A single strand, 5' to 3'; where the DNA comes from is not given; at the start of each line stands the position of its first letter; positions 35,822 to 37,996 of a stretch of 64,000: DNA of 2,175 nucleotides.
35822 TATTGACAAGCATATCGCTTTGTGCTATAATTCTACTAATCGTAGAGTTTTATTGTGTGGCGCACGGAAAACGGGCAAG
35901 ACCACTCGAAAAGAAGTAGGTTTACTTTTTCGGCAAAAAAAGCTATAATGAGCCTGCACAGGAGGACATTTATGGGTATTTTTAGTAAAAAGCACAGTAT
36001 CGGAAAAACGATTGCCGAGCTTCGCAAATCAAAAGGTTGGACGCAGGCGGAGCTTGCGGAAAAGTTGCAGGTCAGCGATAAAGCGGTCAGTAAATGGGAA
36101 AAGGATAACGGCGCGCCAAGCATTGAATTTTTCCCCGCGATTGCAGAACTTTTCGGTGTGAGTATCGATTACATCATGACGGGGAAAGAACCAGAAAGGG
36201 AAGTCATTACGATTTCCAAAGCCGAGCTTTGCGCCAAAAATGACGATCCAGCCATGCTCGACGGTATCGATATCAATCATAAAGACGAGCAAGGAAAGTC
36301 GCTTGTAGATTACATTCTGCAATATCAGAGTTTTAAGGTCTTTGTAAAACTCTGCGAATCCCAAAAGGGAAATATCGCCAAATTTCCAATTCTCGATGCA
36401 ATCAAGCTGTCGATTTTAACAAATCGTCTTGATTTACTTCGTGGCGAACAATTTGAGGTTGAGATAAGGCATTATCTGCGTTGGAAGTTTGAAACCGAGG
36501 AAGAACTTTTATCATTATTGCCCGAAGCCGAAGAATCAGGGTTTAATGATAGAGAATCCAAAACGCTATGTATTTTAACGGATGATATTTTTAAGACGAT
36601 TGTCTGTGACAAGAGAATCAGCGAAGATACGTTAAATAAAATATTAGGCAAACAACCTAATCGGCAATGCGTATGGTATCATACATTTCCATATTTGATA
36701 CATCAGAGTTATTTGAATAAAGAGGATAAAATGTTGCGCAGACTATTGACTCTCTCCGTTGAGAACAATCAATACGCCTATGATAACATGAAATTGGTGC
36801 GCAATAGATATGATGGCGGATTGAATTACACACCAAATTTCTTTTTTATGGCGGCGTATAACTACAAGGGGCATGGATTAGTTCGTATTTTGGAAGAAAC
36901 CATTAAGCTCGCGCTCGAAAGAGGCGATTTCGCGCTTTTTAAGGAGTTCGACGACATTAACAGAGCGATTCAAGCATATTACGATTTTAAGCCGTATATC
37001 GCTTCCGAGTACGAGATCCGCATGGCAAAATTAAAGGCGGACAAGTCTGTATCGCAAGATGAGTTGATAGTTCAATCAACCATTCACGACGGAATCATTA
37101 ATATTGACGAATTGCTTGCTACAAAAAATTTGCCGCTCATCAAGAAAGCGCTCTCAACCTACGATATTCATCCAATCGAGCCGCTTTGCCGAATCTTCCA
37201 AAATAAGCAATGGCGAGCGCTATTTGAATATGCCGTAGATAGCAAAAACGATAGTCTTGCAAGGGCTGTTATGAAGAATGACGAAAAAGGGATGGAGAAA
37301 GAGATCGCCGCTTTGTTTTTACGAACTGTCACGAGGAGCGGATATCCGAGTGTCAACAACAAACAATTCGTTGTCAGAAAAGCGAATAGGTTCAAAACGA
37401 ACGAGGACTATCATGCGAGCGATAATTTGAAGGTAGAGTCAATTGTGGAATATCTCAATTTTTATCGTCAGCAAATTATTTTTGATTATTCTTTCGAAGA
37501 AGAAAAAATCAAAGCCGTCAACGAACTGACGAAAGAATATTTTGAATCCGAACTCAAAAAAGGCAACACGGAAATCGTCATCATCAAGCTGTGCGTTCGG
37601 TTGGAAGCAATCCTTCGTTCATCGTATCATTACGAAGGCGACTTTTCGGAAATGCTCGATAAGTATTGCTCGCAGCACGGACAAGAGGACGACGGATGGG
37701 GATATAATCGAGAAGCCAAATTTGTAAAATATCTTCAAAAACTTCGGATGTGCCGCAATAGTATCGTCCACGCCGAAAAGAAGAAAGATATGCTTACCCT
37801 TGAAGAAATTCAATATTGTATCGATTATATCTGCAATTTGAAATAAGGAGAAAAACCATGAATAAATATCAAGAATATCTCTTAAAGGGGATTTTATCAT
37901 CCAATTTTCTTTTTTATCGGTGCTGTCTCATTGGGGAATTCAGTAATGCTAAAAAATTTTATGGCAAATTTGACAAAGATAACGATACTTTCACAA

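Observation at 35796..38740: AT-rich island with an HTH / ankyrin-like / HEPN-like protein and an unrecognisable partner: candidate new toxin or defence module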

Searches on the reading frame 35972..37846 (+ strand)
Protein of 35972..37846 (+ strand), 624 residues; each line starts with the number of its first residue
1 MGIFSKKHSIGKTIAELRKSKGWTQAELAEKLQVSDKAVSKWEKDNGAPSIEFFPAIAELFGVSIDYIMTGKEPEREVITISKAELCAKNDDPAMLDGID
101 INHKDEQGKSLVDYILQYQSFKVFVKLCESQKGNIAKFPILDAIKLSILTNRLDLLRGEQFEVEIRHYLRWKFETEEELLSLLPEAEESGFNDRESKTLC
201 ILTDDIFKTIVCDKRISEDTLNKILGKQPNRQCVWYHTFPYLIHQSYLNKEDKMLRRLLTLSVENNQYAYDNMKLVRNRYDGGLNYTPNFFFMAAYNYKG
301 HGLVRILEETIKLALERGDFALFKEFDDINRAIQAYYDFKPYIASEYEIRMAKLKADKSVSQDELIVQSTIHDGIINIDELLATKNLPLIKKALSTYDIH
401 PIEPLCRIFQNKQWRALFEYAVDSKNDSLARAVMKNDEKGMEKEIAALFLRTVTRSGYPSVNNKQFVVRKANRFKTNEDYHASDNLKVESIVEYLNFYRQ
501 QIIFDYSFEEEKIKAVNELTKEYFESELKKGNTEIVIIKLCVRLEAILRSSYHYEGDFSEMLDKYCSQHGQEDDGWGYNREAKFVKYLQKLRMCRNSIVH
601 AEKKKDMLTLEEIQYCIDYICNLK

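Call 6: search_protein_families(library=padloc, proteins=[window:35972-37843:+], max_evalue=1)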
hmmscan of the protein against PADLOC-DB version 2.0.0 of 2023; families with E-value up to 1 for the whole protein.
window:35972-37843:+ (624 aa): 18 families
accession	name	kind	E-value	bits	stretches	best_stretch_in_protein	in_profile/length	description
PDLC02926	HTH_VI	-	2.3e-11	41.8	1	10-77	2-69/92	-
PDLC03945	RmrA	-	3.5e-11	40.9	1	10-115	3-108/394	-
PDLC04142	capH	-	2.4e-09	36.2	1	6-71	3-68/103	capH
PDLC03951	RmrA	-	2.4e-09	34.6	1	13-70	12-69/400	-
PDLC03954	RmrA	-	9.9e-09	32.6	1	11-73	12-74/380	-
PDLC04775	PDC-M69A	-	2.9e-08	32.2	1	9-76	7-74/113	-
PDLC03949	RmrA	-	1.7e-07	28.4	1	18-74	11-67/363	-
PDLC03947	RmrA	-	3.7e-07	27.3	1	6-73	8-75/383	-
PDLC03952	RmrA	-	1.8e-06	25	1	9-75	22-88/395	-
PDLC03944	RmrA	-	1e-05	22.8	1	10-70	7-67/384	-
PDLC04759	PDC-M64B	-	1.2e-05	23.4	1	6-43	23-60/135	-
PDLC03956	RmrA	-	7.8e-05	19.9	1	11-73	10-73/399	-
PDLC04760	PDC-M64C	-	8.8e-05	20.8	1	6-46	23-63/93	-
PDLC03948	RmrA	-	0.00012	19.1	1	13-71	12-70/397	-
PDLC03955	RmrA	-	0.00071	16.9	1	14-72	25-83/371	-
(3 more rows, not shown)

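Call 7: search_protein_families(library=ncbifam, proteins=[window:35972-37843:+], max_evalue=1)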
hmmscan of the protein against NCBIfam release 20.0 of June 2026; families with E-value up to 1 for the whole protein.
window:35972-37843:+ (624 aa): 19 families
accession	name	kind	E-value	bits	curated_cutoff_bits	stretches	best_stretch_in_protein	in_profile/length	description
NF041951.1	phage_RstR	subfamily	1.8e-14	53.9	80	1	10-75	3-68/108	RstR family transcriptional repressor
TIGR03070.1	couple_hipB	subfamily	4.4e-10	39.4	71.65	1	9-63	2-56/58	type II toxin-antitoxin system Y4mF family antitoxin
NF052239.1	antitox_spr1629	equivalog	5.8e-10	38.8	335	1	10-81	3-75/377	spr1629 family repressor/antitoxin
NF007257.0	PRK09706.1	subfamily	7e-09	35.6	101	1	6-121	2-118/135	transcriptional repressor DicA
TIGR03830.1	CxxCG_CxxCG_HTH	subfamily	8.2e-07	28.9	61.8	1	8-51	64-107/127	type II TA system antitoxin MqsA family protein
NF047948.1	male_kill_WMK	equivalog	9.6e-07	28.5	300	1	5-74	158-227/300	WO male-killing family protein Wmk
NF003162.0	PRK04140.1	equivalog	2.7e-06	26.6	263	1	11-65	128-182/317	transcriptional regulator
NF007408.0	PRK09943.1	equivalog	5.2e-06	26.1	211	1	7-84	5-83/185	HTH-type transcriptional regulator PuuR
NF041575.1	antitoxPezA_Strep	equivalog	0.00014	21.9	290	1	10-68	2-60/158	type II toxin-antitoxin system antitoxin PezA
TIGR00270.2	TIGR00270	equivalog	0.0002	21.2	110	1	12-64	78-130/159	multiprotein bridging factor aMBF1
NF006015.0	PRK08154.1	subfamily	0.00035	19.8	204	1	9-82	30-104/314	anaerobic benzoate catabolism transcriptional regulator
NF038139.1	Reg_Aceta_RamB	equivalog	0.00095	17.9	700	1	10-78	3-70/465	acetate metabolism transcriptional regulator RamB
NF007271.0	PRK09726.1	equivalog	0.0035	17.3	79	1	14-60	17-63/88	type II toxin-antitoxin system antitoxin HipB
NF046032.1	TransRegSlrRBacil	equivalog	0.0046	17.1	250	1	10-64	2-57/149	HTH-type transcriptional regulator SlrR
NF047542.1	telomere_Tap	equivalog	0.011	14.5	600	1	16-59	24-67/695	telomere-associated protein Tap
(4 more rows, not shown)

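Call 8: search_protein_families(library=pfam, proteins=[window:35972-37843:+], max_evalue=10)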
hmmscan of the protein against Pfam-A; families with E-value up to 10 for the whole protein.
window:35972-37843:+ (624 aa): 16 families
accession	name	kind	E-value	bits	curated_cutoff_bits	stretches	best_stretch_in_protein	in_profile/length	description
PF01381.28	HTH_3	-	4.4e-16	59.1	23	1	14-68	1-55/55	Helix-turn-helix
PF12844.13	HTH_19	-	4.1e-13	49.5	30.2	1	11-73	1-63/64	Helix-turn-helix domain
PF13560.12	HTH_31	-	4.4e-09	36.9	27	1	11-64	3-57/64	Helix-turn-helix domain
PF07022.19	Phage_CI_repr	-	5e-06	27.2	22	1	25-74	15-63/65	Bacteriophage CI repressor helix-turn-helix domain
PF13744.12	HTH_37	-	0.0012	19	27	1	7-44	16-53/80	Helix-turn-helix domain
PF13384.12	HTH_23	-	0.0017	18.6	24.6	1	16-44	12-39/50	Homeodomain-like domain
PF15943.11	YdaS_toxin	-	0.0062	16.8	30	1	25-60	11-46/65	Bacterial toxin YdaS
PF08279.18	HTH_11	-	0.0068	16.7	25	1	14-41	6-34/55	HTH domain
PF13518.12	HTH_28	-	0.0074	16.8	25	1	20-45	10-35/52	Helix-turn-helix domain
PF04545.22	Sigma70_r4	-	0.013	15.5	24.1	1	16-44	14-42/50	Sigma-70, region 4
PF13443.12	HTH_26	-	0.021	15.5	22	1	14-66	2-55/63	Cro/C1-type HTH DNA-binding domain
PF14183.11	YwpF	-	0.046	14.1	28.1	1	89-132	18-61/133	YwpF-like protein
PF08281.18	Sigma70_r4_2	-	0.047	13.8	25.7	1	17-41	21-45/54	Sigma-70, region 4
PF14549.12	P22_Cro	-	0.074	13.3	30.2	1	25-44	12-31/60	DNA-binding transcriptional regulator Cro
PF13413.12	HTH_25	-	0.16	12.2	24.6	1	15-46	3-34/62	Helix-turn-helix domain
PF18735.6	HEPN_RiboL-PSP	-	6.2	7.1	28.4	1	479-623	55-181/191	RiboL-PSP-HEPN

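Call 9: search_protein_families(library=phrogs, proteins=[window:35972-37843:+], max_evalue=1)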
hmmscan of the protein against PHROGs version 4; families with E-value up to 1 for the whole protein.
window:35972-37843:+ (624 aa): 51 families (the best 25 are shown)
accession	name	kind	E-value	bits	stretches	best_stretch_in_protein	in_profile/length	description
phrog_8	-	transcription regulation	5.1e-19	69.9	1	7-90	74-150/346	transcriptional regulator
phrog_3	-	transcription regulation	1.2e-14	55.9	1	7-84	86-161/430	transcriptional repressor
phrog_4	-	transcription regulation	3.8e-14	53.5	1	7-96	134-205/400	transcriptional repressor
phrog_2967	-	transcription regulation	1.5e-12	48.5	1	8-79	9-78/225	transcriptional regulator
phrog_2328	-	transcription regulation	1.3e-11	45.4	1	10-76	16-82/128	transcriptional repressor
phrog_4836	-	transcription regulation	1.5e-10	42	1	7-77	73-143/194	CII-like regulator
phrog_1373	-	transcription regulation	2.9e-10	41.4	1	10-74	64-128/166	transcriptional regulator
phrog_2439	-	transcription regulation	3.9e-10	40.2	1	9-76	7-74/367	transcriptional regulator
phrog_5823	-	transcription regulation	5.8e-10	39.9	1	7-77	4-75/404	transcriptional regulator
phrog_2104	-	unknown function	7.1e-07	30.4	1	13-50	43-80/103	-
phrog_7950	-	transcription regulation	2e-06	28.8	1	15-46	13-44/68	transcriptional repressor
phrog_3037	-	transcription regulation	3.9e-06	27.8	1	10-85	27-91/189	transcriptional repressor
phrog_1994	-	DNA, RNA and nucleotide metabolism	1.4e-05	26.1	1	14-73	4-63/170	DNA binding protein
phrog_1124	-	transcription regulation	8.6e-05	23.2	1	4-61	3-59/177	transcriptional regulator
phrog_4779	-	transcription regulation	9.7e-05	23.8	1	14-46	7-39/98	transcriptional regulator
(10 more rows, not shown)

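Call 10: find_homologous_proteins(query=window:36224-37843:+, max_evalue=0.001)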
Query window:36224-37843:+ (540 aa): 483 proteins with E <= 0.001 among 8000 candidates; the best 120 are listed.
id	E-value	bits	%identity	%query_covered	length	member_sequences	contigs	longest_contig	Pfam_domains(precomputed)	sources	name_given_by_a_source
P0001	0.0e+0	1220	100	100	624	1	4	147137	PF12844.14,PF01381.29,PF07022.20,PF13560.13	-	-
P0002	0.0e+0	1087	90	100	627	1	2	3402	PF12844.14,PF01381.29,PF07022.20,PF13560.13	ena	-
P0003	3.0e-286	969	80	100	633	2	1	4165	PF12844.14,PF01381.29,PF07022.20,PF13560.13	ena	-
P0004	9.6e-281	950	79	100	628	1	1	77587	PF12844.14,PF01381.29,PF07022.20,PF13560.13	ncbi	-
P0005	3.8e-247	840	69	100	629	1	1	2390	PF12844.14,PF01381.29,PF13560.13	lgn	-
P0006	4.0e-244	830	70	100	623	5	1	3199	PF12844.14,PF01381.29,PF07022.20,PF13560.13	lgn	-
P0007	4.1e-244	830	70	100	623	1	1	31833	PF12844.14,PF01381.29,PF07022.20,PF13560.13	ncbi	-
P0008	7.1e-198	677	61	100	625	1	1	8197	PF12844.14,PF01381.29,PF13560.13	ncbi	-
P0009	2.7e-196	672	59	100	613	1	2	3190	PF12844.14,PF01381.29,PF13560.13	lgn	-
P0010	1.1e-194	667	58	100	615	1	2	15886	PF12844.14,PF01381.29,PF13560.13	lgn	-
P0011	9.9e-191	653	58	100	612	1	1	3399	PF12844.14,PF01381.29,PF07022.20,PF13560.13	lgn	-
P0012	3.3e-180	619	55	100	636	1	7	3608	PF12844.14,PF01381.29,PF07022.20,PF13560.13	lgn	-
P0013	8.6e-177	607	57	100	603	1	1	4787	PF12844.14,PF01381.29,PF13560.13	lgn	-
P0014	3.0e-149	517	49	100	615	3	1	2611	PF12844.14,PF01381.29,PF07022.20,PF13560.13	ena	-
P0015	7.5e-146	505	48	100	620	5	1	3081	PF12844.14,PF01381.29,PF07022.20,PF13560.13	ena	-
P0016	1.8e-144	501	49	100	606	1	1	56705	PF12844.14,PF01381.29,PF13560.13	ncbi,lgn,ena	-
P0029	1.7e-135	471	46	100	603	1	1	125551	PF12844.14,PF01381.29,PF13560.13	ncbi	-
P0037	1.5e-132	462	43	100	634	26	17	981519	PF12844.14,PF01381.29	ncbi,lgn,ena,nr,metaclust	ncbi:putative uncharacterized protein [Faecalibacterium sp. CAG:1138]|nr:putative uncharacterized pr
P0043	4.1e-130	453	45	100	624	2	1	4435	PF12844.14,PF18735.7,PF01381.29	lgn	-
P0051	1.8e-129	451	47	100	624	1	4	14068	PF12844.14,PF18735.7,PF01381.29,PF13560.13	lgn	-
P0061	2.7e-128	447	44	100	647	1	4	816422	PF12844.14,PF01381.29,PF07022.20,PF13560.13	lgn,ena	-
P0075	2.4e-127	444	42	100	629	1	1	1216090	PF12844.14,PF18735.7,PF01381.29,PF13560.13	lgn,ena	-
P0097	3.6e-126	440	42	100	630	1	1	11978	PF12844.14,PF18735.7,PF01381.29,PF13560.13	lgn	-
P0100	5.9e-126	440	42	100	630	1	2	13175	PF12844.14,PF18735.7,PF01381.29,PF13560.13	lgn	-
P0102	6.3e-126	440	44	100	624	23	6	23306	PF12844.14,PF18735.7,PF01381.29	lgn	-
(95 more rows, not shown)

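Call 17: find_encoding_contigs(protein=window:35972-37846:+, flank=10000, max_places=6)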
Protein window:35972-37846:+ (624 aa): 9 contigs read that carry it; 6 places shown.
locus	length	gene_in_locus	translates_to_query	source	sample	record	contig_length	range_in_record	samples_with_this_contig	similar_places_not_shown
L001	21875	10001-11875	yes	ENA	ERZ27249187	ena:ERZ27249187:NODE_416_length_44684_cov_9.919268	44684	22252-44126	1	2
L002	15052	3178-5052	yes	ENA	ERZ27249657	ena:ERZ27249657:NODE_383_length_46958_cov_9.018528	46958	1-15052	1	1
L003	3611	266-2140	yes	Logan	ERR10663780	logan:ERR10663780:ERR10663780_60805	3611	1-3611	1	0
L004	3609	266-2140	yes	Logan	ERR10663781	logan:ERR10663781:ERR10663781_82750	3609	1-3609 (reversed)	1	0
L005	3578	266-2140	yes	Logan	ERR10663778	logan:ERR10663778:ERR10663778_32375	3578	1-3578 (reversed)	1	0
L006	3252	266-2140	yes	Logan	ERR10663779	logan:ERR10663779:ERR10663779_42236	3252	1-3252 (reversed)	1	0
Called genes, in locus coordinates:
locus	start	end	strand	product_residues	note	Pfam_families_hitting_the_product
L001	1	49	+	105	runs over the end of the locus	PF13560:HTH_31 (weak), PF01381:HTH_3, PF13443:HTH_26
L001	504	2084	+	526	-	PF13522:GATase_6, PF13537:GATase_7, PF12481:DUF3700 (weak), PF00733:Asn_synthase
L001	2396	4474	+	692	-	PF12437:GSIII_N, PF00120:Gln-synt_C, PF18318:Gln-synt_C-ter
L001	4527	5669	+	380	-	-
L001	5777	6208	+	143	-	PF22769:DCD, PF00692:dUTPase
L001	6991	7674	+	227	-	PF02390:Methyltransf_4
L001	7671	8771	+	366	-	PF00465:Fe-ADH, PF13685:Fe-ADH_2, PF25137:ADH_Fe_C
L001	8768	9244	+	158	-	PF12900:Pyridox_ox_2, PF01243:PNPOx_N (weak)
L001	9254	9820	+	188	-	PF03352:Adenine_glyco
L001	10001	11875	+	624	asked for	PF01381:HTH_3, PF07022:Phage_CI_repr (weak), PF12844:HTH_19, PF13560:HTH_31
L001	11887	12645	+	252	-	-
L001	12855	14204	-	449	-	PF18073:Zn_ribbon_LapB, PF13481:AAA_25, PF03796:DnaB_C (weak), PF06745:ATPase, PF13191:AAA_16 (weak), PF23442:DUF7125, PF13541:ChlI (weak), PF05362:Lon_C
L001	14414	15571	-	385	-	PF01128:IspD, PF12804:NTP_transf_3, PF02542:YgbB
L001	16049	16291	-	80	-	PF01479:S4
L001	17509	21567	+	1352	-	PF04563:RNA_pol_Rpb2_1, PF04561:RNA_pol_Rpb2_2, PF04565:RNA_pol_Rpb2_3, PF10385:RNA_pol_Rpb2_45, PF00562:RNA_pol_Rpb2_6, PF04560:RNA_pol_Rpb2_7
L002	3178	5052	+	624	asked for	PF01381:HTH_3, PF07022:Phage_CI_repr (weak), PF12844:HTH_19, PF13560:HTH_31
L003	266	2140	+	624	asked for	PF01381:HTH_3, PF07022:Phage_CI_repr (weak), PF12844:HTH_19, PF13560:HTH_31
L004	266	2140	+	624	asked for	PF01381:HTH_3, PF07022:Phage_CI_repr (weak), PF12844:HTH_19, PF13560:HTH_31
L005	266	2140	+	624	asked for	PF01381:HTH_3, PF07022:Phage_CI_repr (weak), PF12844:HTH_19, PF13560:HTH_31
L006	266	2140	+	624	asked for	PF01381:HTH_3, PF07022:Phage_CI_repr (weak), PF12844:HTH_19, PF13560:HTH_31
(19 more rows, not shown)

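Call 18: search_protein_families(library=pfam, alignment_id=A1, max_evalue=0.01)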
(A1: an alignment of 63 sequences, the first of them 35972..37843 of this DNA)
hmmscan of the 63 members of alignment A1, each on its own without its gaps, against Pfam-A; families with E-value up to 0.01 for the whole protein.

A. member 1, window:35972-37843:+ (624 aa): 9 families
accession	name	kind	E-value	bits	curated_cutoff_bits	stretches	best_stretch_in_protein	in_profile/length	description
PF01381.28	HTH_3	-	4.4e-16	59.1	23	1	14-68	1-55/55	Helix-turn-helix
PF12844.13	HTH_19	-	4.1e-13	49.5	30.2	1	11-73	1-63/64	Helix-turn-helix domain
PF13560.12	HTH_31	-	4.4e-09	36.9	27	1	11-64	3-57/64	Helix-turn-helix domain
PF07022.19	Phage_CI_repr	-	5e-06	27.2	22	1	25-74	15-63/65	Bacteriophage CI repressor helix-turn-helix domain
PF13744.12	HTH_37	-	0.0012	19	27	1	7-44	16-53/80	Helix-turn-helix domain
PF13384.12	HTH_23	-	0.0017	18.6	24.6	0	16-44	12-39/50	Homeodomain-like domain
PF15943.11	YdaS_toxin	-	0.0062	16.8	30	0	25-60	11-46/65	Bacterial toxin YdaS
PF08279.18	HTH_11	-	0.0068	16.7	25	0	14-41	6-34/55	HTH domain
PF13518.12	HTH_28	-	0.0074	16.8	25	0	20-45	10-35/52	Helix-turn-helix domain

B. families by the number of members that match (of 63 scanned): 17 families
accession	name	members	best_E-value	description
PF01381.28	HTH_3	63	6.8e-17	Helix-turn-helix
PF12844.13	HTH_19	63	1.4e-15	Helix-turn-helix domain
PF13560.12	HTH_31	63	8.3e-10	Helix-turn-helix domain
PF07022.19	Phage_CI_repr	61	3.2e-07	Bacteriophage CI repressor helix-turn-helix domain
PF18735.6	HEPN_RiboL-PSP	33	1.7e-06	RiboL-PSP-HEPN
PF04545.22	Sigma70_r4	21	0.00018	Sigma-70, region 4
PF08279.18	HTH_11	21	0.00052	HTH domain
PF13744.12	HTH_37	21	0.0006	Helix-turn-helix domain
PF13384.12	HTH_23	16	1.3e-05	Homeodomain-like domain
PF13443.12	HTH_26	8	0.00014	Cro/C1-type HTH DNA-binding domain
PF13518.12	HTH_28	7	0.0019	Helix-turn-helix domain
PF15943.11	YdaS_toxin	6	0.0055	Bacterial toxin YdaS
PF14183.11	YwpF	3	0.0012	YwpF-like protein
PF08281.18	Sigma70_r4_2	3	0.0033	Sigma-70, region 4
PF20185.3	DUF6548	1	0.0018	Family of unknown function (DUF6548)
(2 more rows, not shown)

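Call 19: find_encoding_contigs(protein=P0004, flank=8000, max_places=2)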
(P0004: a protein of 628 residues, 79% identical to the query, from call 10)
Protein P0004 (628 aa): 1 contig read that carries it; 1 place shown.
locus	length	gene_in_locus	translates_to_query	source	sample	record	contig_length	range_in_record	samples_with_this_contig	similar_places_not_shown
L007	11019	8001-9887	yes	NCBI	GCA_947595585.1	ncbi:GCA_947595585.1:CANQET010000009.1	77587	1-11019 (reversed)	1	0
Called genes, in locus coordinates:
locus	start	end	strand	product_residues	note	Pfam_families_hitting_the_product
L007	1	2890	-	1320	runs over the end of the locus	PF07963:N_methyl (weak)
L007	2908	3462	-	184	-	PF07963:N_methyl (weak)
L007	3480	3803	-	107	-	-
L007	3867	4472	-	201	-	-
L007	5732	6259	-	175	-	PF09551:Spore_II_R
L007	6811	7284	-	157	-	PF03061:4HBT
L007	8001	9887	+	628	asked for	PF01381:HTH_3, PF07022:Phage_CI_repr (weak), PF12844:HTH_19, PF13560:HTH_31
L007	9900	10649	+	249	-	-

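Call 20: find_encoding_contigs(protein=P0016, flank=8000, max_places=2)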
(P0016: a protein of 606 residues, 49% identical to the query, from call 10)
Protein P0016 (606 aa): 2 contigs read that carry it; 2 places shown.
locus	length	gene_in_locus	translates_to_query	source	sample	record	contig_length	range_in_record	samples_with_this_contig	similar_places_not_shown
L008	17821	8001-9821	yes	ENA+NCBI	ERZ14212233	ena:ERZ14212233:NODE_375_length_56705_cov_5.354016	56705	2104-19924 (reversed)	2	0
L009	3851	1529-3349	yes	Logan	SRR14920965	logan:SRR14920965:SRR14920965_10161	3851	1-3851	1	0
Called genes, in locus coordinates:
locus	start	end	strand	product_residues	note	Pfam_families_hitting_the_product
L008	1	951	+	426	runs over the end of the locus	PF01018:GTP1_OBG, PF01926:MMR_HSR1, PF02421:FeoB_N, PF09269:DUF1967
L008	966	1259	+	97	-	PF01985:CRS1_YhbY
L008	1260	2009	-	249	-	-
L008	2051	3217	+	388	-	PF01467:CTP_transf_like, PF01966:HD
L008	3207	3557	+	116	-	PF02410:RsfS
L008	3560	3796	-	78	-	-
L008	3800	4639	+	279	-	PF01791:DeoC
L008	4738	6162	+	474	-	PF00342:PGI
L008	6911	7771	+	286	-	PF02645:DegV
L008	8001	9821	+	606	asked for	PF01381:HTH_3, PF12844:HTH_19, PF13560:HTH_31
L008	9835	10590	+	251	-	-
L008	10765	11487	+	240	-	PF01182:Glucosamine_iso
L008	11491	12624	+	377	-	PF01979:Amidohydro_1, PF07969:Amidohydro_3 (faint)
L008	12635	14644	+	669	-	PF00933:Glyco_hydro_3, PF01915:Glyco_hydro_3_C, PF14310:Fn3-like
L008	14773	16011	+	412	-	PF00005:ABC_tran, PF13304:AAA_21 (faint), PF17912:OB_MalK (weak)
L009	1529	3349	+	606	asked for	PF01381:HTH_3, PF12844:HTH_19, PF13560:HTH_31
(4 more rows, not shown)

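Call 21: find_encoding_contigs(protein=P0037, flank=8000, max_places=3)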
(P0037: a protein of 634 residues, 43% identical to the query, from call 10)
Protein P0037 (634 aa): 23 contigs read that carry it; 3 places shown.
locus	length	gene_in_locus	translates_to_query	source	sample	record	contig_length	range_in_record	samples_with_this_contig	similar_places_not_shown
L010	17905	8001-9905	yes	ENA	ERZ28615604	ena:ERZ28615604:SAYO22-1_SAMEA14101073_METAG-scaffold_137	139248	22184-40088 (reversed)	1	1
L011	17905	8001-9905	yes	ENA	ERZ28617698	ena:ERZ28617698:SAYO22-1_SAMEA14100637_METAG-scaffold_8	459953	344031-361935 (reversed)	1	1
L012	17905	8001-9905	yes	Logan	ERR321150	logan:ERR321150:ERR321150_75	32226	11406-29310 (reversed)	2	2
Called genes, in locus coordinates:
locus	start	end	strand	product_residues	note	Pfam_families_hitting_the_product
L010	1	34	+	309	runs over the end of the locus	PF00135:COesterase (faint), PF20434:BD-FAE, PF07859:Abhydrolase_3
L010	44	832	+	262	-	PF02535:Zip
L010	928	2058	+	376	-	PF02595:Gly_kinase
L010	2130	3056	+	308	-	PF00291:PALP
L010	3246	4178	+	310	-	PF03773:ArsP_1, PF11449:ArsP_2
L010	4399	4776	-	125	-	PF04237:YjbR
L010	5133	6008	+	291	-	PF03180:Lipoprotein_9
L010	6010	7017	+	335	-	PF00005:ABC_tran, PF13304:AAA_21 (faint), PF02463:SMC_N (weak), PF09383:NIL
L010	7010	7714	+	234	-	PF00528:BPD_transp_1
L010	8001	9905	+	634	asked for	PF01381:HTH_3, PF12844:HTH_19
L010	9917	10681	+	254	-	-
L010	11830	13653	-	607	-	-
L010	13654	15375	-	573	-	-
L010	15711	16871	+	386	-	PF13793:Pribosyltran_N, PF00156:Pribosyltran, PF14572:Pribosyl_synth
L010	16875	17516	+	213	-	PF13483:Lactamase_B_3, PF12706:Lactamase_B_2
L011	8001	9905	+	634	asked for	PF01381:HTH_3, PF12844:HTH_19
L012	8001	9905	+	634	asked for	PF01381:HTH_3, PF12844:HTH_19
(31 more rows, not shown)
